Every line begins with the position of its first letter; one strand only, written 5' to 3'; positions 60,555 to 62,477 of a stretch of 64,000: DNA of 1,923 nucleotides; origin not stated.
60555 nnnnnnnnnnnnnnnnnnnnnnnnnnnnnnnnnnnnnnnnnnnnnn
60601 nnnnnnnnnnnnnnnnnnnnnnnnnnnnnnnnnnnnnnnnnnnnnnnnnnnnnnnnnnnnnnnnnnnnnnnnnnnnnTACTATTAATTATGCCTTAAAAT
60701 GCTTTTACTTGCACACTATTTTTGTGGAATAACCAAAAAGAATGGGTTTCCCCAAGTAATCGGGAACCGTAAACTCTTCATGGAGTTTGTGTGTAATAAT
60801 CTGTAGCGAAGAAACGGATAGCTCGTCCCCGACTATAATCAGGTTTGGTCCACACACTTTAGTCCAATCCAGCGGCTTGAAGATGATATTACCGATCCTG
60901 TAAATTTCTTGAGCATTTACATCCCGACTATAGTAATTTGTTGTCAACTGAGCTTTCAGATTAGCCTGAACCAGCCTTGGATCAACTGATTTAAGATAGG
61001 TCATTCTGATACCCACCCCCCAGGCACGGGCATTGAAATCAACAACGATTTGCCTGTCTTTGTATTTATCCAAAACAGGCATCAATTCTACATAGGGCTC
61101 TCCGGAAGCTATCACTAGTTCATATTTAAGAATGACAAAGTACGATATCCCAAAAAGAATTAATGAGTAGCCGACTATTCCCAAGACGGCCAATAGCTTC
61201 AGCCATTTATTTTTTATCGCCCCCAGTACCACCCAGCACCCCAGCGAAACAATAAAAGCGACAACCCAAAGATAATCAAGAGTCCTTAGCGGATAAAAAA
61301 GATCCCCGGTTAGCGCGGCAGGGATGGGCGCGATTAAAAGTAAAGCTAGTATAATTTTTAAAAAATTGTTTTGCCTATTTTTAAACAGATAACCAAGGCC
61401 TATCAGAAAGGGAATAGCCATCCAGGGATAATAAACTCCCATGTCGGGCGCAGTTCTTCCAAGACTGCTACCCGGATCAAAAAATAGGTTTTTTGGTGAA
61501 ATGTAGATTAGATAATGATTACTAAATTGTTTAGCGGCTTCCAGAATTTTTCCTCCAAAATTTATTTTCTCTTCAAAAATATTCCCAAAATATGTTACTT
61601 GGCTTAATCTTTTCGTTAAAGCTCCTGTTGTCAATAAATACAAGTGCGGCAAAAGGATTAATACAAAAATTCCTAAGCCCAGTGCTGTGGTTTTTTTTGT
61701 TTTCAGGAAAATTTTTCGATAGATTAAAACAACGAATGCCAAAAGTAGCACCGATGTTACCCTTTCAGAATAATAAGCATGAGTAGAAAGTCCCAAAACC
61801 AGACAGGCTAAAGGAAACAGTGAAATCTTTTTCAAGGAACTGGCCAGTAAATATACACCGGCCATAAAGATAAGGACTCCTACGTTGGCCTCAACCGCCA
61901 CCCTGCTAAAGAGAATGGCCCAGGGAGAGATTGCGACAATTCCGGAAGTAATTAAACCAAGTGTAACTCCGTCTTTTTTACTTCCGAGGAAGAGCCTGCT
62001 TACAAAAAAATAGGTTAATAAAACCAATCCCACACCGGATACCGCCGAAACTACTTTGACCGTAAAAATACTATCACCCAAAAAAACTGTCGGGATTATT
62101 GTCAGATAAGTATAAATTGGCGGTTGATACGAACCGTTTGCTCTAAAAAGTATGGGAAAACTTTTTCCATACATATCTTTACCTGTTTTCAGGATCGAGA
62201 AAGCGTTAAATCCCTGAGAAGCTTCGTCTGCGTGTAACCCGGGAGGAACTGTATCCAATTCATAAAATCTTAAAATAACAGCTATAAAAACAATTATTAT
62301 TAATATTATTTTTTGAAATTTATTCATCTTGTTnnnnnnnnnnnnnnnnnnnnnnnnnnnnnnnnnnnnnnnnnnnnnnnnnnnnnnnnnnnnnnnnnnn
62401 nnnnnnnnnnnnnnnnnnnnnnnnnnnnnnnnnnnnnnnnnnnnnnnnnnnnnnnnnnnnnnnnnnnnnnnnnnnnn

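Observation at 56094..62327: Four tandem, translationally coupled PMT_2/ArnT-like GT-C paralogs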

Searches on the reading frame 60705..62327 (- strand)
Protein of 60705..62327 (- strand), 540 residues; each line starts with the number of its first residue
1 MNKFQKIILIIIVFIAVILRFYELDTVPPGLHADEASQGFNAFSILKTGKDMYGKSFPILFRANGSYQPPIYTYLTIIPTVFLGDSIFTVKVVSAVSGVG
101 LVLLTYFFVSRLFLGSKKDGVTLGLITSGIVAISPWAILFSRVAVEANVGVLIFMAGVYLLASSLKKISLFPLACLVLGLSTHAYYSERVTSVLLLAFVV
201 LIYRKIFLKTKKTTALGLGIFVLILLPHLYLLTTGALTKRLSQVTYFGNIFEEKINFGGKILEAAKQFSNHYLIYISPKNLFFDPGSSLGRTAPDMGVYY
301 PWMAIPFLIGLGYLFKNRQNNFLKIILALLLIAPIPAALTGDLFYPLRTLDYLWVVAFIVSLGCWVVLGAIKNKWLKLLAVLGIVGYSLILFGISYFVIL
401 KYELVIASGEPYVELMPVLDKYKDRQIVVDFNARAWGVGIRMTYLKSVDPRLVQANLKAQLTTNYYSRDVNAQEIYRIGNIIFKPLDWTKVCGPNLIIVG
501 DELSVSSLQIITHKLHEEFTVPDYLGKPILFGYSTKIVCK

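Call 5: search_protein_families(library=pfam, proteins=[window:60705-62327:-], max_evalue=0.01)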
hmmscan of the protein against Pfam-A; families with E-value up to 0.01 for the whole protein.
window:60705-62327:- (540 aa): 1 family
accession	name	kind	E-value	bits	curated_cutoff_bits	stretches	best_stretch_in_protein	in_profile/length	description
PF13231.12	PMT_2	-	0.00015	22.5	26.1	1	68-230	2-159/160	Dolichyl-phosphate-mannose-protein mannosyltransferase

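Call 9: search_protein_families(library=ncbifam, proteins=[window:60705-62327:-], max_evalue=0.01)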
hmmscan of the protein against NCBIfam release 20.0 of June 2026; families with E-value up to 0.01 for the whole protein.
window:60705-62327:- (540 aa): 1 family
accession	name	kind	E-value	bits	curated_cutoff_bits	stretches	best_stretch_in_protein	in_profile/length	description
TIGR03663.1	TIGR03663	subfamily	9.9e-08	31.4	126.25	1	7-193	2-171/435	flippase activity-associated protein Agl23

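Call 51: find_homologous_proteins(query=window:60705-62327:-)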
Query window:60705-62327:- (540 aa): 301 proteins with E <= 0.001 among 8000 candidates; the best 120 are listed.
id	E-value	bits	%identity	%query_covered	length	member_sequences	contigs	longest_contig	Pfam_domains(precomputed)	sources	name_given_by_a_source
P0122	0.0e+0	1181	100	100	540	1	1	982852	-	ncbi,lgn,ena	-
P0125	3.7e-287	972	80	100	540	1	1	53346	PF13231.13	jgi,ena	-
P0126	2.0e-285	966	80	100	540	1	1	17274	PF13231.13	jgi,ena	-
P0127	6.5e-283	958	79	100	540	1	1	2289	PF13231.13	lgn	-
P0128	9.7e-280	947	78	100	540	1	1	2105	PF13231.13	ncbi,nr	ncbi:MAG: glycosyltransferase family 39 protein [Candidatus Woesebacteria bacterium]|nr:glycosyltran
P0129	1.0e-279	947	78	100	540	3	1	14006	-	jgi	-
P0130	2.1e-275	933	79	100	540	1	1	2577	PF13231.13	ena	-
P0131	6.2e-272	921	75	100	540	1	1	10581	PF13231.13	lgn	-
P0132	1.6e-271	920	76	100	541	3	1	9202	PF13231.13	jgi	jgi:4-amino-4-deoxy-L-arabinose transferase-like glycosyltransferase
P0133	2.0e-271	920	76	100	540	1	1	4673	-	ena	-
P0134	1.4e-263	894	74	100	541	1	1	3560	PF13231.13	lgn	-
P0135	1.2e-243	828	69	100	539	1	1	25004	-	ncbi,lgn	ncbi:MAG: hypothetical protein ABIJ05_02325 [Patescibacteria group bacterium]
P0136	1.0e-241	822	67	100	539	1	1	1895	PF13231.13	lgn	-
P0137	1.6e-240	818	68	100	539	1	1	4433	PF13231.13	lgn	-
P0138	4.9e-236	803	66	100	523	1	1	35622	PF13231.13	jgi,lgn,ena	jgi:4-amino-4-deoxy-L-arabinose transferase-like glycosyltransferase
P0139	1.6e-233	794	67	100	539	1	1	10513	PF13231.13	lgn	-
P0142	1.5e-229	781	65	100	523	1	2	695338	PF13231.13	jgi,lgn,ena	jgi:4-amino-4-deoxy-L-arabinose transferase-like glycosyltransferase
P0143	1.8e-212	725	61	100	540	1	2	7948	PF13231.13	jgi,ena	jgi:4-amino-4-deoxy-L-arabinose transferase-like glycosyltransferase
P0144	2.7e-212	724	61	100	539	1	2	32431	PF13231.13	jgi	jgi:4-amino-4-deoxy-L-arabinose transferase-like glycosyltransferase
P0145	5.9e-197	674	57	100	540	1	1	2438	PF13231.13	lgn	-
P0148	3.8e-173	595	52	97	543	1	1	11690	PF13231.13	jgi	jgi:4-amino-4-deoxy-L-arabinose transferase-like glycosyltransferase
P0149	1.2e-166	574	50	99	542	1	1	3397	PF13231.13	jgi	jgi:4-amino-4-deoxy-L-arabinose transferase-like glycosyltransferase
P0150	1.2e-163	564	49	100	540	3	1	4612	PF13231.13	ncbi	-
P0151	4.2e-163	562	50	96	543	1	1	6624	PF13231.13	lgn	-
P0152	3.9e-162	559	51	98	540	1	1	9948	PF13231.13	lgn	-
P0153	2.7e-160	553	49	97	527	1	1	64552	PF13231.13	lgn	-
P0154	3.8e-160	552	49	98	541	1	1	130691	PF13231.13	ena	-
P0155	7.2e-160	551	51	96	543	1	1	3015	PF13231.13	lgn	-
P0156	9.2e-159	548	50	99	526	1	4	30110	PF13231.13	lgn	-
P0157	2.8e-158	546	48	100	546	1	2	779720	PF13231.13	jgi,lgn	jgi:4-amino-4-deoxy-L-arabinose transferase-like glycosyltransferase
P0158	1.5e-157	544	48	100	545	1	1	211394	PF13231.13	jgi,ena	-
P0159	2.1e-157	543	51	99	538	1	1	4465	PF13231.13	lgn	-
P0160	6.2e-157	542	50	91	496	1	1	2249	PF13231.13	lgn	-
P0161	6.6e-157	542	47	100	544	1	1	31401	PF13231.13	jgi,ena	-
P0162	1.4e-156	541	48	98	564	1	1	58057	PF13231.13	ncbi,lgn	-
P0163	6.5e-156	538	47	100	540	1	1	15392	PF13231.13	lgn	-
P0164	8.1e-156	538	46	100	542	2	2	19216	PF13231.13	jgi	-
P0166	1.2e-154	534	51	96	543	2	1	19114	PF13231.13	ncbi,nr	ncbi:glycosyltransferase family 39 protein [Patescibacteria group bacterium]|nr:glycosyltransferase 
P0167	2.4e-154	533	49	97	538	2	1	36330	PF13231.13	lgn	-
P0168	2.4e-154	533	47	100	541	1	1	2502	PF13231.13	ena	-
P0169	2.9e-154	533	49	99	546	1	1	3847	PF13231.13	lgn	-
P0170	4.0e-152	526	49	96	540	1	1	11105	PF13231.13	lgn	-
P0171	6.8e-151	522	50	99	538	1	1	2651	PF13231.13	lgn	-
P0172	9.5e-151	521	46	99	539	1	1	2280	PF02366.25,PF13231.13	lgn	-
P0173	1.5e-150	521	48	96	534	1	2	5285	PF13231.13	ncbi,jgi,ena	-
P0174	7.6e-150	518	49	96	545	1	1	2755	PF13231.13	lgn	-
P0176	2.1e-149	517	46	100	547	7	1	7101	PF13231.13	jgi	jgi:4-amino-4-deoxy-L-arabinose transferase-like glycosyltransferase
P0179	1.4e-148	514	45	100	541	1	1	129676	PF13231.13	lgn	-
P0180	2.3e-148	514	46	100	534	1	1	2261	PF13231.13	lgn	-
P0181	2.4e-147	510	46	100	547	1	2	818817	PF13231.13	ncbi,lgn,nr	ncbi:MAG: Glycosyl transferase family 39 [Candidatus Woesebacteria bacterium]|nr:MAG: Glycosyl trans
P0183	2.2e-146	507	47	99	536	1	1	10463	PF13231.13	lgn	-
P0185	1.0e-145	505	47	98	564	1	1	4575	PF13231.13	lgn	-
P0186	3.5e-145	503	43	100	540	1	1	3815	PF13231.13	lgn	-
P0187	6.1e-145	502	49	99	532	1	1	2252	PF13231.13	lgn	-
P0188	8.0e-145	502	46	99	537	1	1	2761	PF13231.13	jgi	jgi:4-amino-4-deoxy-L-arabinose transferase-like glycosyltransferase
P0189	8.2e-145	502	49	100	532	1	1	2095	PF13231.13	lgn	-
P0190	1.5e-143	498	46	96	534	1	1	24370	PF13231.13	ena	-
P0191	3.9e-143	496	47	99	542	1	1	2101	PF13231.13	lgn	-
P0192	5.4e-143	496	46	99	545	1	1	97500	PF13231.13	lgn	-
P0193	7.6e-143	495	46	100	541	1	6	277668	PF13231.13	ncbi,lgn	-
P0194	2.0e-142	494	47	99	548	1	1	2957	PF13231.13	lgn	-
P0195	1.1e-141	491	47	98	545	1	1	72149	PF13231.13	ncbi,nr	ncbi:MAG: glycosyltransferase family 39 protein [Candidatus Daviesbacteria bacterium]|nr:glycosyltra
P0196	1.2e-141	491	50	91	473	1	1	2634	PF13231.13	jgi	jgi:hypothetical protein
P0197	1.7e-141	491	48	97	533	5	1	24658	PF13231.13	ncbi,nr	ncbi:hypothetical protein A2V56_02670 [Candidatus Woesebacteria bacterium RBG_19FT_COMBO_42_9]|nr:MA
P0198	2.2e-141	490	45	100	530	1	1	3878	PF13231.13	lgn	-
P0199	7.1e-141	489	46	98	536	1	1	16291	PF02366.25,PF13231.13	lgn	-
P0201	6.4e-140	486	45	99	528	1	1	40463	PF13231.13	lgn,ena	-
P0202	2.2e-139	484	46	99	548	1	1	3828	PF13231.13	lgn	-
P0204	6.2e-139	482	46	98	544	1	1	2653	PF13231.13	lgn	-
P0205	1.2e-138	481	47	96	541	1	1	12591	PF13231.13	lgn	-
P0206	1.5e-138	481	45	96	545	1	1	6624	PF13231.13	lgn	-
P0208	3.0e-138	480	48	96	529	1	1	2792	PF13231.13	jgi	-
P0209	8.0e-138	479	46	99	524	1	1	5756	PF13231.13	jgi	jgi:4-amino-4-deoxy-L-arabinose transferase-like glycosyltransferase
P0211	2.5e-137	477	46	99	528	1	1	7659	PF13231.13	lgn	-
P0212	6.6e-137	476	45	99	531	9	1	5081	PF13231.13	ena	-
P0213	9.8e-137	475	45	99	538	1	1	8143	PF13231.13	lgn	-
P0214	1.2e-136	475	45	96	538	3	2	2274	PF02366.25,PF13231.13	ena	-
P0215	1.2e-136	475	45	98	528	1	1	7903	PF13231.13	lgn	-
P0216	1.9e-136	474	46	97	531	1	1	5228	PF13231.13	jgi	jgi:4-amino-4-deoxy-L-arabinose transferase-like glycosyltransferase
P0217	4.5e-136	473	45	96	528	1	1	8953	PF13231.13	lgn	-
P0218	5.9e-136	473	45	96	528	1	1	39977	PF13231.13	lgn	-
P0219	1.9e-135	471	46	99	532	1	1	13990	PF13231.13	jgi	-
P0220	5.0e-135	469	45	99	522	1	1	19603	PF13231.13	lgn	-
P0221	1.6e-134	468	47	94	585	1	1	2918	PF13231.13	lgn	-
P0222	5.4e-134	466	48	99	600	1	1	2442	PF13231.13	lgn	-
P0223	5.5e-134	466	45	96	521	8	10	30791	PF13231.13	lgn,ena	-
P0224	8.2e-134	465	45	100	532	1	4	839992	PF13231.13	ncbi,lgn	-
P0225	1.2e-133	465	46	99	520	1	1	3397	PF13231.13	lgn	-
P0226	1.3e-133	465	45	99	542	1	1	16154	PF13231.13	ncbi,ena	-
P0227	2.2e-133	464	44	99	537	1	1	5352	PF02366.25,PF13231.13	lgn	-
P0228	8.7e-133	462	44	96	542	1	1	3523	PF13231.13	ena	-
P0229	1.1e-132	462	46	99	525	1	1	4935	PF13231.13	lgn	-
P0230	7.0e-132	459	45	99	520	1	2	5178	PF13231.13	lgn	-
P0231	9.8e-131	455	45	99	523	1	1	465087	PF02366.25,PF13231.13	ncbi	-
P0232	1.5e-130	455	44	99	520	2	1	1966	PF13231.13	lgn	-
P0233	3.5e-130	453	44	99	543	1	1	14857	PF13231.13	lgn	-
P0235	4.8e-129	450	45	99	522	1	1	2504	PF13231.13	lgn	-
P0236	1.1e-128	449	43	98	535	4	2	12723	PF13231.13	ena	-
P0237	1.4e-128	448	44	96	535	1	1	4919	PF13231.13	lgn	-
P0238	3.1e-128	447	44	99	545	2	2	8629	PF13231.13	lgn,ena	-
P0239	5.5e-128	446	44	97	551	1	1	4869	PF13231.13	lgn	-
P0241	5.5e-128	446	43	99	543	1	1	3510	PF13231.13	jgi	-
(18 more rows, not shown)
